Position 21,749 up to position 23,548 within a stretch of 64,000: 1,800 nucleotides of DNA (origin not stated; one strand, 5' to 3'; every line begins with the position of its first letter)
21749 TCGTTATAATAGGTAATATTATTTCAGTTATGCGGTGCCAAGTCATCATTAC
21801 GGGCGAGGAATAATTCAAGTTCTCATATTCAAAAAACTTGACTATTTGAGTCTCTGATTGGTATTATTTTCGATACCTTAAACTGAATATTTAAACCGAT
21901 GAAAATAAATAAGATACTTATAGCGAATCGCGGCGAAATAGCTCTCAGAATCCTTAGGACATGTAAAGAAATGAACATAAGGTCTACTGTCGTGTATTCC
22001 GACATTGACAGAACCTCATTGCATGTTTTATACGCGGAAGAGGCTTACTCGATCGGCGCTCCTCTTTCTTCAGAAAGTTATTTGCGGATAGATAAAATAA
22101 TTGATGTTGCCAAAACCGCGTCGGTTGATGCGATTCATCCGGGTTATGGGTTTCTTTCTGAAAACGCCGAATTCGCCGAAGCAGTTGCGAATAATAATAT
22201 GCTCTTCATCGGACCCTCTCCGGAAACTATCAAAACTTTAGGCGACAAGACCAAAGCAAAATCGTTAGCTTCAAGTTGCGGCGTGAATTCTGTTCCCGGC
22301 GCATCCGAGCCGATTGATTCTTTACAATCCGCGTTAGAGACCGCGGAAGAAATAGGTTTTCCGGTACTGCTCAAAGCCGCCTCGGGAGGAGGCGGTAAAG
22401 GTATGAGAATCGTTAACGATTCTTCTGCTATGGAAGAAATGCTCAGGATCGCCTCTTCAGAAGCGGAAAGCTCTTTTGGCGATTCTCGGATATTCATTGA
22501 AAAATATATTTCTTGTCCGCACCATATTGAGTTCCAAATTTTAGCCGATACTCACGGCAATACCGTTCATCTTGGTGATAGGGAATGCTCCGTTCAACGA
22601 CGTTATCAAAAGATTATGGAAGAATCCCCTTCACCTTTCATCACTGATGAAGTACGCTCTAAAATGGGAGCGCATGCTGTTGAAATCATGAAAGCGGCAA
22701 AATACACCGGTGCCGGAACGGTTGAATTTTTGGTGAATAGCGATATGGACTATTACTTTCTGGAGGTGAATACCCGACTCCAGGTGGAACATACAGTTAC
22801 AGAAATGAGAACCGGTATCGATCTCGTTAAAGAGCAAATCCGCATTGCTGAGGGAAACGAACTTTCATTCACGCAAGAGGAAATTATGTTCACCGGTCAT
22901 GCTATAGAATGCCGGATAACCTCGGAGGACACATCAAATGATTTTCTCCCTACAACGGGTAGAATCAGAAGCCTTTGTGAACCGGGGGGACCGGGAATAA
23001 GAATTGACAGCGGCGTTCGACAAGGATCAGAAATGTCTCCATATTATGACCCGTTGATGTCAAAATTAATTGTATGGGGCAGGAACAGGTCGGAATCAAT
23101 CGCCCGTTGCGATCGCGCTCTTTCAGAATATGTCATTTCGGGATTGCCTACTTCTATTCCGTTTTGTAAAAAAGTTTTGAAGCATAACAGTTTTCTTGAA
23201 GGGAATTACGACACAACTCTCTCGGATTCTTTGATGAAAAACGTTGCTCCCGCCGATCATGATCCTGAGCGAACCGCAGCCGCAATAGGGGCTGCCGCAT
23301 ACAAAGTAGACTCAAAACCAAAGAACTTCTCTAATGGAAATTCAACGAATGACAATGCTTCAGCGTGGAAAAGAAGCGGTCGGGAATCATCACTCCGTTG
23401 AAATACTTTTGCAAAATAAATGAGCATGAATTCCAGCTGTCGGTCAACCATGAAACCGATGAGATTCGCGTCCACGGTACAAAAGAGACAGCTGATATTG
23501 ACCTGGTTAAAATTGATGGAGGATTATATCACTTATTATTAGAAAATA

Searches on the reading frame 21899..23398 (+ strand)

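Call 51: search_protein_families(library=pfam, proteins=[window:21899-23398:+], max_evalue=0.0001)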
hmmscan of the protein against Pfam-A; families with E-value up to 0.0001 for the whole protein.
window:21899-23398:+ (500 aa): 5 families
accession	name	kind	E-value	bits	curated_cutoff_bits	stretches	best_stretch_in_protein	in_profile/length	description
PF02786.22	CPSase_L_D2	-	2e-76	256.6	19.8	1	116-323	1-209/211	Carbamoyl-phosphate synthase L chain, ATP binding domain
PF00289.28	Biotin_carb_N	-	3e-45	153.7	25.5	1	3-111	2-110/110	Biotin carboxylase, N-terminal domain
PF02785.25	Biotin_carb_C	-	1e-36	125.7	32.4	1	337-441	1-105/108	Biotin carboxylase C-terminal domain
PF07478.18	Dala_Dala_lig_C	-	2.4e-09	37.4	24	1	145-292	28-174/204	D-ala D-ala ligase C-terminus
PF02222.28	ATP-grasp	-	4.4e-08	33.4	27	1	139-292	16-161/179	ATP-grasp domain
